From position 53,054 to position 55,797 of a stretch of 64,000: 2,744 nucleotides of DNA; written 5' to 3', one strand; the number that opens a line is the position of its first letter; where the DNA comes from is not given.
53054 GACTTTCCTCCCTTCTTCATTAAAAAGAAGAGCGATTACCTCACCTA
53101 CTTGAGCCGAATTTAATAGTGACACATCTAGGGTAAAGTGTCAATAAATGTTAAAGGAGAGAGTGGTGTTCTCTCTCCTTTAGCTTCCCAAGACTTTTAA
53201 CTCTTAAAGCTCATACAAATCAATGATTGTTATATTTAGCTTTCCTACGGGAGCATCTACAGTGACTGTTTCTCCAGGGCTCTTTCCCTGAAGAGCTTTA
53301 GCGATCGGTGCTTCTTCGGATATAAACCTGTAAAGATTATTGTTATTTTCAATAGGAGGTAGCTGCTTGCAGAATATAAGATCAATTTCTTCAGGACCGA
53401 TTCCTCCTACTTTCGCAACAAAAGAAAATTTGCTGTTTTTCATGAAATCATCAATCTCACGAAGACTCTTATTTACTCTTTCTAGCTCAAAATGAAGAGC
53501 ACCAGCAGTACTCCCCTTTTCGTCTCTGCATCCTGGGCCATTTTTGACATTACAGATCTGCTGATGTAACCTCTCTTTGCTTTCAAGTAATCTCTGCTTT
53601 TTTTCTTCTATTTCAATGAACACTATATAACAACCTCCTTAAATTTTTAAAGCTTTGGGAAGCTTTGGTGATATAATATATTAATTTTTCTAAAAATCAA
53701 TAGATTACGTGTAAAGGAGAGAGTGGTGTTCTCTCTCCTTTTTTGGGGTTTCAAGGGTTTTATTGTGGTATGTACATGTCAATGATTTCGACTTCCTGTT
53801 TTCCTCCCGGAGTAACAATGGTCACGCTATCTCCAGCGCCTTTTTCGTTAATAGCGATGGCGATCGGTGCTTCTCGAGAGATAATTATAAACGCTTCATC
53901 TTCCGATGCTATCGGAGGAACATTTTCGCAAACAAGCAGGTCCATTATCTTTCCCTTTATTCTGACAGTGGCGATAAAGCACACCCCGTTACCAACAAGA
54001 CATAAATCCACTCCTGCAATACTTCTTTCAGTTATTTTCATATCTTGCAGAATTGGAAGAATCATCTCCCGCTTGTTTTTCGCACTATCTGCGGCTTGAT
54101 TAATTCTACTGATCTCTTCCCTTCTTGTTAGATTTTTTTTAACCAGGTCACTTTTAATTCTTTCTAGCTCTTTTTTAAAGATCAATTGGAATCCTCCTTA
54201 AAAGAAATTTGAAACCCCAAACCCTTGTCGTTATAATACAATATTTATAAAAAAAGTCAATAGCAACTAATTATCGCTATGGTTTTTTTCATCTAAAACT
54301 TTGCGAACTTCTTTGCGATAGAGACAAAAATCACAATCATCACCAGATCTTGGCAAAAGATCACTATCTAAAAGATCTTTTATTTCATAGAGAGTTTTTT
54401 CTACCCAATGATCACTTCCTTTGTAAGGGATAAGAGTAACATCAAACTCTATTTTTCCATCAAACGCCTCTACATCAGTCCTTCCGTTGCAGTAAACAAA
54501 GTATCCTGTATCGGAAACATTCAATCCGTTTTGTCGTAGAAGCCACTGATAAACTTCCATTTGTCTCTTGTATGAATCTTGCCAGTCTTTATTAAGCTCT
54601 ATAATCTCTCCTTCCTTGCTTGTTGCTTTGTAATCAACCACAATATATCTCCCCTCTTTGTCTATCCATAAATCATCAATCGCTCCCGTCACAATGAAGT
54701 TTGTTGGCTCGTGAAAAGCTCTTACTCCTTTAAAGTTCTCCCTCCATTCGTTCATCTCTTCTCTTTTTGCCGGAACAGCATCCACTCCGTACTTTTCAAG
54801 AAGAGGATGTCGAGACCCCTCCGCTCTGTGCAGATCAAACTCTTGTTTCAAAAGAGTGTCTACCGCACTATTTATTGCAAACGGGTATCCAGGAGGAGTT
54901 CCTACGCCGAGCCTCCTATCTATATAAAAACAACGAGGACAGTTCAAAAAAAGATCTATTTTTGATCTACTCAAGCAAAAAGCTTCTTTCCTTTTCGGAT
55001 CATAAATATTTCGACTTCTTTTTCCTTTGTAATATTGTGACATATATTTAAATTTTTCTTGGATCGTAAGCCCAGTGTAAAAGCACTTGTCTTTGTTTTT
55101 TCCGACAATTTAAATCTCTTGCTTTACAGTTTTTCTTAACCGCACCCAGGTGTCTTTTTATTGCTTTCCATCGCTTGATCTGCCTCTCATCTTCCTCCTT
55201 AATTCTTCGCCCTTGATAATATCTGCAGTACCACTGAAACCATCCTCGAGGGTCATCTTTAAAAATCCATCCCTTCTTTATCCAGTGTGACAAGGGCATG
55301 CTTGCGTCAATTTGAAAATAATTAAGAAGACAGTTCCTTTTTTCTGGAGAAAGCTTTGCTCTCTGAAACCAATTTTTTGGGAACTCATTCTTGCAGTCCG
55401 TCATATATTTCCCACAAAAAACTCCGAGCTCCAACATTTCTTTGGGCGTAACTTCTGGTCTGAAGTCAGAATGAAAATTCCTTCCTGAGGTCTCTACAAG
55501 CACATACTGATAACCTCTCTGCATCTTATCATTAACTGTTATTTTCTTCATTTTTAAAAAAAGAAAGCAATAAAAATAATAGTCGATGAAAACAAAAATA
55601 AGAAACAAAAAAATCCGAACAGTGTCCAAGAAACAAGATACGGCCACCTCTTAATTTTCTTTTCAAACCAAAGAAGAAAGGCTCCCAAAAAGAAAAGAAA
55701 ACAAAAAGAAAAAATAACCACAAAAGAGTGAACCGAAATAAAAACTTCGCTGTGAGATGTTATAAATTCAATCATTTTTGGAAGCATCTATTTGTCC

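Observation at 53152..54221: Tandem Gre-factor-like paralogs share an identical 30-nt 3' hairpin, and each has its own complementary 5'UTR/3'UTR pair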

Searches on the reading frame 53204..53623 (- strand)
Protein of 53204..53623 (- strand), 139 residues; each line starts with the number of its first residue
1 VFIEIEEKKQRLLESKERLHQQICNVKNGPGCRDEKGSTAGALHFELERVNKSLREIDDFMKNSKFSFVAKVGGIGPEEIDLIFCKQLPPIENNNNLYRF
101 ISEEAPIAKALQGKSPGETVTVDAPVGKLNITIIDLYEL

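Call 6: search_protein_families(library=pfam, proteins=[window:53204-53623:-], max_evalue=0.1)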
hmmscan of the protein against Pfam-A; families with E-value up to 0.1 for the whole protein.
window:53204-53623:- (139 aa): 1 family
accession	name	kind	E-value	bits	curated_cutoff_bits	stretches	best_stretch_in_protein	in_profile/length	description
PF01272.25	GreA_GreB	-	3.7e-09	36.9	26.9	1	100-136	39-75/77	Transcription elongation factor, GreA/GreB, C-term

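Call 9: find_homologous_proteins(query=window:53204-53623:-, max_evalue=0.001)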
Query window:53204-53623:- (139 aa): 1 proteins with E <= 0.001 among 9 candidates.
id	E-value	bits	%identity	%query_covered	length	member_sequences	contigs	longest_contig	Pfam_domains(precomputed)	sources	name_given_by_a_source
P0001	1.6e-85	302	99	100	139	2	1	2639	PF01272.26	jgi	-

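Call 11: find_encoding_contigs(protein=P0001, flank=10000, max_places=10)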
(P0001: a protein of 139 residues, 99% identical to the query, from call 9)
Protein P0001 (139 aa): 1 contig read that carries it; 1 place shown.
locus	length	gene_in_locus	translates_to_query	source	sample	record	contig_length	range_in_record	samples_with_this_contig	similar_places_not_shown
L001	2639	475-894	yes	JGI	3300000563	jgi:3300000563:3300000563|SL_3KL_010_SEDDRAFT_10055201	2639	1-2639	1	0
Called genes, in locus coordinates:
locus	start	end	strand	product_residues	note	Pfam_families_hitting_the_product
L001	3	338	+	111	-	?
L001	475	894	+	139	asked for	PF01272:GreA_GreB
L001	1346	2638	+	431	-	?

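Call 22: search_protein_representatives(alignment_id=A1)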
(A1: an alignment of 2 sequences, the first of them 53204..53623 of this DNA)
Query: 2 sequences, 142 profile positions. Proteins with E-value up to 0.001 (for the whole library): 18; up to 1e-10: 2; up to 1e-30: 2. The best 18 are listed.
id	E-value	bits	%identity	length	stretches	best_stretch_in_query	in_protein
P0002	9.6e-71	252.9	-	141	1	1-142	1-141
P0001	6.3e-70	250.2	-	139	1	2-139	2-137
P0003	1.8e-05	41.3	-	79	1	99-138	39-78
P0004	1.8e-05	41.3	-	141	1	12-138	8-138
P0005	4.0e-05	40.1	-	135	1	9-134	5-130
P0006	5.1e-05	39.8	-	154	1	5-137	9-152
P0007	6.5e-05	39.5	-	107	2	96-136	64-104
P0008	1.2e-04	38.6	-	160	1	32-138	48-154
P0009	1.2e-04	38.6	-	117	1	34-138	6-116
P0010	2.2e-04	37.8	-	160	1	30-138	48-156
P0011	2.7e-04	37.5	-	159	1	28-140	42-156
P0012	4.7e-04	36.7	-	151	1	33-125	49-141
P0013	4.8e-04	36.7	-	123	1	34-138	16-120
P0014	5.7e-04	36.4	-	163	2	102-138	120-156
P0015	6.5e-04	36.2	-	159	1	4-136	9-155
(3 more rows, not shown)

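Call 33: find_homologous_proteins(query=A2, max_evalue=0.001)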
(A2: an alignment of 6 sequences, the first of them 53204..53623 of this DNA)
Query A2 (6 sequences) (139 aa, profile of the alignment): 88 proteins with E <= 0.001 among 1444 candidates.
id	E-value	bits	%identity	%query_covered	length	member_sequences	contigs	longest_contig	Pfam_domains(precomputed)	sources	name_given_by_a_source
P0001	1.3e-45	173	99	100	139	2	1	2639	PF01272.26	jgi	-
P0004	1.6e-43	166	27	92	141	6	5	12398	PF01272.26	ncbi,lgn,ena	-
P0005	2.2e-43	166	44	24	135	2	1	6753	PF01272.26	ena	-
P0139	3.9e-42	162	-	-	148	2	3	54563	-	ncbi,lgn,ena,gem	-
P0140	2.6e-37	146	37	41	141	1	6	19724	PF01272.26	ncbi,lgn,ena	-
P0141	6.4e-31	125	46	27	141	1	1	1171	PF01272.26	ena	-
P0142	5.7e-30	122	38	27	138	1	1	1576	PF01272.26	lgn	-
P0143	1.8e-29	121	38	30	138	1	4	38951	PF01272.26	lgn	-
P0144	2.5e-29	120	46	27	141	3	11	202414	PF01272.26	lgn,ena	-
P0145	5.9e-29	119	38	29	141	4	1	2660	PF01272.26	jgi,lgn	-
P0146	1.7e-28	117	46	27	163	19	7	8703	PF01272.26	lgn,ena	-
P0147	4.4e-28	116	28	75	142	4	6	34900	PF01272.26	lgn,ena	-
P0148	3.5e-27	113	39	26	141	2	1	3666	PF01272.26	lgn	-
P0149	3.5e-27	113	44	26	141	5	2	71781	PF01272.26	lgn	-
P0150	6.1e-27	112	39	26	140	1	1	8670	PF01272.26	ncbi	-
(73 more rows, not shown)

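Call 34: find_encoding_contigs(protein=P0004, flank=2500, max_places=2)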
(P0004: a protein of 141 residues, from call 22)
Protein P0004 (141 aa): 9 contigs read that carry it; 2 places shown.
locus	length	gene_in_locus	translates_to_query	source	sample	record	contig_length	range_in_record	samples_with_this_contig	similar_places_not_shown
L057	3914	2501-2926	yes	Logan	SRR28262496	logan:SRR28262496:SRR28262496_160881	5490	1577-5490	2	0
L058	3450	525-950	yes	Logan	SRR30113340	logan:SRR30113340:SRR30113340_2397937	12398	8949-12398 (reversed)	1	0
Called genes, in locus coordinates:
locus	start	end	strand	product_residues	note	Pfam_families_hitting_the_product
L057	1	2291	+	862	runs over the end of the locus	PF00521:DNA_topoisoIV, PF03989:DNA_gyraseA_C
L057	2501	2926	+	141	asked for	PF01272:GreA_GreB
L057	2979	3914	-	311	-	?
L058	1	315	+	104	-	?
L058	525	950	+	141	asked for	PF01272:GreA_GreB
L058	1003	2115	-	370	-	PF02899:Phage_int_SAM_1 (faint), PF00589:Phage_integrase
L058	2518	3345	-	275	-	-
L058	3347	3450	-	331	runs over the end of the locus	PF05673:DUF815 (faint), PF01078:Mg_chelatase (faint), PF05496:RuvB_N, PF13191:AAA_16 (weak), PF00004:AAA, PF07728:AAA_5, PF17864:AAA_lid_4, PF05491:WHD_RuvB, +2 more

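Call 35: find_encoding_contigs(protein=P0140, flank=2500, max_places=2)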
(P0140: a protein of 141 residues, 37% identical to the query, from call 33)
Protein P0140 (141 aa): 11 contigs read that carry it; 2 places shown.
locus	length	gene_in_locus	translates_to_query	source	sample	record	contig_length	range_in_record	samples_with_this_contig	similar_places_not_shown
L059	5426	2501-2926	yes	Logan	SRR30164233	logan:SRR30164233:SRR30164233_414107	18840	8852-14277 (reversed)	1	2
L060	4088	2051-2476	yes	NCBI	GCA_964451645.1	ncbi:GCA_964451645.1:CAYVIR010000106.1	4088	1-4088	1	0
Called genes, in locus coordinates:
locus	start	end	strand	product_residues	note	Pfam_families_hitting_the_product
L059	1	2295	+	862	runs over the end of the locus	PF00521:DNA_topoisoIV, PF03989:DNA_gyraseA_C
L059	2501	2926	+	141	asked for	PF01272:GreA_GreB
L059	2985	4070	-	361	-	PF02899:Phage_int_SAM_1 (faint), PF00589:Phage_integrase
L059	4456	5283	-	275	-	PF18900:DUF5656 (weak)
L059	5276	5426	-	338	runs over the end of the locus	PF05673:DUF815 (faint), PF01078:Mg_chelatase (faint), PF05496:RuvB_N, PF13191:AAA_16 (weak), PF00004:AAA, PF07728:AAA_5, PF17864:AAA_lid_4, PF05491:WHD_RuvB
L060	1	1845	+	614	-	?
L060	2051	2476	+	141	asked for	PF01272:GreA_GreB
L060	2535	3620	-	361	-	PF02899:Phage_int_SAM_1 (faint), PF00589:Phage_integrase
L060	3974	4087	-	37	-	?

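Call 36: find_encoding_contigs(protein=P0147, flank=2500, max_places=2)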
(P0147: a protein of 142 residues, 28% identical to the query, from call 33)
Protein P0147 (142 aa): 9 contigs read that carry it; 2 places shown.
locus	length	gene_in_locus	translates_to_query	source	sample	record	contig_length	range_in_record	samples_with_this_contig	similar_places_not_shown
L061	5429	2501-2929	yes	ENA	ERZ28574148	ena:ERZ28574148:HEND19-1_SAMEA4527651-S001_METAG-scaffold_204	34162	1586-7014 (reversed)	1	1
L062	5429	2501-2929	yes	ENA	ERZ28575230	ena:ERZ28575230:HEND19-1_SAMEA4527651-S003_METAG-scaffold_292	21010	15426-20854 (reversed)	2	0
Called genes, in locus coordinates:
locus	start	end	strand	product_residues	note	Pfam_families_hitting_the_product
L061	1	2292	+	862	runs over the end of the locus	PF00521:DNA_topoisoIV, PF03989:DNA_gyraseA_C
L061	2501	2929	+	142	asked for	PF01272:GreA_GreB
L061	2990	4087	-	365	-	PF02899:Phage_int_SAM_1 (faint), PF00589:Phage_integrase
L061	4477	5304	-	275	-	PF18900:DUF5656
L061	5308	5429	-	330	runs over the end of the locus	PF01078:Mg_chelatase (faint), PF05496:RuvB_N, PF13191:AAA_16 (weak), PF00004:AAA, PF07728:AAA_5, PF13173:AAA_14 (weak), PF17864:AAA_lid_4, PF05491:WHD_RuvB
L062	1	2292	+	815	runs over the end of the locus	?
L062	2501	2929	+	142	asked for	PF01272:GreA_GreB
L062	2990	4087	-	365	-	PF02899:Phage_int_SAM_1 (weak), PF00589:Phage_integrase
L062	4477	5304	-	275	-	PF18900:DUF5656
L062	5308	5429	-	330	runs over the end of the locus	PF01078:Mg_chelatase (faint), PF05496:RuvB_N, PF13191:AAA_16 (weak), PF00004:AAA, PF07728:AAA_5, PF13173:AAA_14 (weak), PF17864:AAA_lid_4, PF05491:WHD_RuvB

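Call 62: search_solved_structures(query=A3, max_evalue=1)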
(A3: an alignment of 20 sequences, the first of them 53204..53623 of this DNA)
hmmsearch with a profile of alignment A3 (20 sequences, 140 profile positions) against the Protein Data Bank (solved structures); distinct sequences matched with E-value up to 1: 31.
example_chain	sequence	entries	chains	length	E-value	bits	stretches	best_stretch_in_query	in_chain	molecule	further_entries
2etn_A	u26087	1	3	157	9.9e-13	51.5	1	8-137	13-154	anti-cleavage anti-GreA transcription factor Gfh1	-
2f23_A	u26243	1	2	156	1.6e-12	50.9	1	8-137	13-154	Anti-cleavage anti-greA transcription factor gfh1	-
2eul_A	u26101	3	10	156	3.8e-12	49.7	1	8-137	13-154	anti-cleavage anti-GreA transcription factor Gfh1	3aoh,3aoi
1grj_A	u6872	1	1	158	2.2e-11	47.2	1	23-138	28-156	GREA PROTEIN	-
4wqt_X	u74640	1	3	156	5.4e-11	45.9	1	8-137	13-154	RNA cleavage stimulating factor (GreA/Gfh1 chimeric protein Gre-C1)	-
2p4v_A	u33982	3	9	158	6.7e-11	45.6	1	30-137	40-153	Transcription elongation factor greB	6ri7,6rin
2pn0_A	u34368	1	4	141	2e-06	31.1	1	72-138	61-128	Prokaryotic transcription elongation factor GreA/GreB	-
3bmb_A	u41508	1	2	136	0.00023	24.4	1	80-137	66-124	Regulator of nucleoside diphosphate kinase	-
2dq3_A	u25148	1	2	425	0.0021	21.3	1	4-66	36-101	Seryl-tRNA synthetase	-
4tko_B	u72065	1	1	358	0.068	16.4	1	6-69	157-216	EmrA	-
5aps_A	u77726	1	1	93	0.11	15.7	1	4-61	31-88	GENERAL CONTROL PROTEIN GCN4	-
8qae_A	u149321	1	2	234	0.19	15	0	7-65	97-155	sc-apCC-6-SLLA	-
8qox_B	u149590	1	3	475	0.33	14.2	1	7-65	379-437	Conserved membrane protein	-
5j45_A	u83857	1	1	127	0.45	13.8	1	22-76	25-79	GH13992p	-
2c5j_A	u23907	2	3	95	0.56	13.5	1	6-88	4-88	T-SNARE AFFECTING A LATE GOLGI COMPARTMENT PROTEIN 1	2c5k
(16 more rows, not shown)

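Call 66: predict_structure(alignment_id=A3)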
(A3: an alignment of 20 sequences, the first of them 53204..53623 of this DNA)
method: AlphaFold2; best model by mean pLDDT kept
length: 139 residues; sequences in the alignment: 20
mean_pLDDT: 84.5   pTM: 0.59
mean pLDDT of the five models: 84.5, 83.0, 82.6, 81.8, 76.9
residues with pLDDT >= 90: 52; 70-90: 73; 50-70: 14; < 50: 0
segments of 3 or more residues with pLDDT < 50: none
pLDDT, mean of each block of 10 residues (from residue 1): 80 91 80 64 90 88 80 86 86 77 91 92 90 89
secondary structure, 60 per line:
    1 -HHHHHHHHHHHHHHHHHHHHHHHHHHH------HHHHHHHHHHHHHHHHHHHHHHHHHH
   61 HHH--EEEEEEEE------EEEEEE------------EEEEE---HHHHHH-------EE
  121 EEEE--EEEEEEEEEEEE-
elements in order: H2-28 H35-63 E66-73 E80-85 E98-102 H106-111 E119-124 E127-138

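Call 70: fold_search(model_id=the predicted structure, library=pdb)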
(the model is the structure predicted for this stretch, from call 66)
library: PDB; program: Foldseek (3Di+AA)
matches with E <= 10: 438; with E <= 0.001: 13
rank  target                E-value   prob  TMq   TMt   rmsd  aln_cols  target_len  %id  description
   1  3aoi_X                1.9e-06  1.00  0.70  0.64   4.4       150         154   15  RNA polymerase-Gfh1 complex (Crystal type 2) (released 2010-12-08)
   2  3aoh_X                5.3e-06  1.00  0.55  0.52   5.2       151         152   15  RNA polymerase-Gfh1 complex (Crystal type 1) (released 2010-12-08)
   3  9a7t_B                5.3e-06  1.00  0.49  0.44   8.0       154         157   19  Integrative model of RPOB-GREA by crosslinking MS and deep learning (released 2024-09-18)
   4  2f23_A                5.3e-06  1.00  0.40  0.36  13.9       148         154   17  Crystal structure of GreA factor homolog 1 (Gfh1) protein of Thermus thermophilus (released 2006-05-30)
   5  2etn_B                9.4e-06  1.00  0.39  0.35  14.1       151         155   15  Crystal structure of Thermus aquaticus Gfh1 (released 2006-02-14)
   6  2eul_A                1.8e-05  1.00  0.38  0.35  15.3       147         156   17  Structure of the transcription factor Gfh1. (released 2005-11-15)
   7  6wvk_H                3.6e-05  1.00  0.59  0.14   6.6       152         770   16  Cryo-EM structure of Bacillus subtilis RNA Polymerase in complex with HelD (released 2020-11-18)
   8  2p4v_A                4.9e-05  1.00  0.52  0.47   7.9       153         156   16  Crystal structure of the transcript cleavage factor, GreB at 2.6A resolution (released 2008-01-22)
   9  4wqt_X                5.9e-05  1.00  0.67  0.61   4.7       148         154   12  Thermus thermophilus RNA polymerase complexed with an RNA cleavage stimulating factor (a GreA/Gfh1 chimeric protein) (released 2015-02-18)
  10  2etn_A                8.7e-05  1.00  0.39  0.35  15.2       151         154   16  Crystal structure of Thermus aquaticus Gfh1 (released 2006-02-14)
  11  8r2m_H                2.3e-04  1.00  0.35  0.34  11.1       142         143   12  Mycobacterium smegnatis RNA polymerase transcription initiation complex with SigmaA, RbpA, HelD N-terminal domain and  (released 2024-10-02)
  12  6zca_H                5.2e-04  1.00  0.63  0.14   5.5       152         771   13  Structure of the B. subtilis RNA POLYMERASE in complex with HelD (monomer) (released 2020-10-14)
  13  8r3m_H                6.2e-04  1.00  0.33  0.16  11.1       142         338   11  Mycobacterium smegnatis RNA polymerase transcription initiation complex with SigmaA, RbpA, HelD N-terminal, CO and PCh (released 2024-10-02)
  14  8r6p_H                1.3e-03  0.99  0.34  0.33  11.2       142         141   12  Mycobacterium smegnatis RNA polymerase RP2-like transcription initiation complex with SigmaA, RbpA, HelD N-terminal do (released 2024-10-02)
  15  8qn8_H                1.4e-03  0.99  0.35  0.09  11.3       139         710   12  Mycobacterium smegmatis RNA polymerase in complex with HelD, SigA and RbpA in State II (released 2024-10-02)
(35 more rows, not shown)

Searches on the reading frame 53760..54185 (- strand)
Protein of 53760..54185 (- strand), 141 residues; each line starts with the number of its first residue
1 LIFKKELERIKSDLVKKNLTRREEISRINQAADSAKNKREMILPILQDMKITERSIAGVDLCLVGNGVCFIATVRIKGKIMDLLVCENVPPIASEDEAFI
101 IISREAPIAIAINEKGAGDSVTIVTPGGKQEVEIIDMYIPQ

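Call 6: search_protein_families(library=pfam, proteins=[window:53760-54185:-], max_evalue=0.1)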
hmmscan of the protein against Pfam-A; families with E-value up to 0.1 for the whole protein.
window:53760-54185:- (141 aa): 1 family
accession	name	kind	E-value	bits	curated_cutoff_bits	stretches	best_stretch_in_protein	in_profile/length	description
PF01272.25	GreA_GreB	-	2.9e-06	27.6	26.9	1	101-136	39-74/77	Transcription elongation factor, GreA/GreB, C-term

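Call 12: find_encoding_contigs(protein=window:53760-54185:-, flank=10000, max_places=10)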
Protein window:53760-54185:- (141 aa): no gene with exactly this product is on record in the collection.

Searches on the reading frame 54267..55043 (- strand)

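Call 6: search_protein_families(library=pfam, proteins=[window:54267-55043:-], max_evalue=0.1)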
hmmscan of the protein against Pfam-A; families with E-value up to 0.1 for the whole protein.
window:54267-55043:- (258 aa): 3 families
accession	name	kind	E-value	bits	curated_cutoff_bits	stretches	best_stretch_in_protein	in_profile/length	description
PF12705.13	PDDEXK_1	-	9.8e-16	58.9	22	1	24-243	2-243/247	PD-(D/E)XK nuclease superfamily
PF01930.23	Cas_Cas4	-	0.00099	19.7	22.7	1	128-243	61-155/160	Domain of unknown function DUF83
PF02011.21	Glyco_hydro_48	-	0.0079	15.2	25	1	151-173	339-361/619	Glycosyl hydrolase family 48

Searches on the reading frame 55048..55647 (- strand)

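Call 6: search_protein_families(library=pfam, proteins=[window:55048-55647:-], max_evalue=0.1)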
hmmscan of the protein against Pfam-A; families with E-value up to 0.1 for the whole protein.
window:55048-55647:- (199 aa): 1 family
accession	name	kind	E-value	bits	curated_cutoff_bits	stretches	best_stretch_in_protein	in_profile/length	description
PF07782.18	DC_STAMP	-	0.013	15.8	25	1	7-110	58-139/191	DC-STAMP-like protein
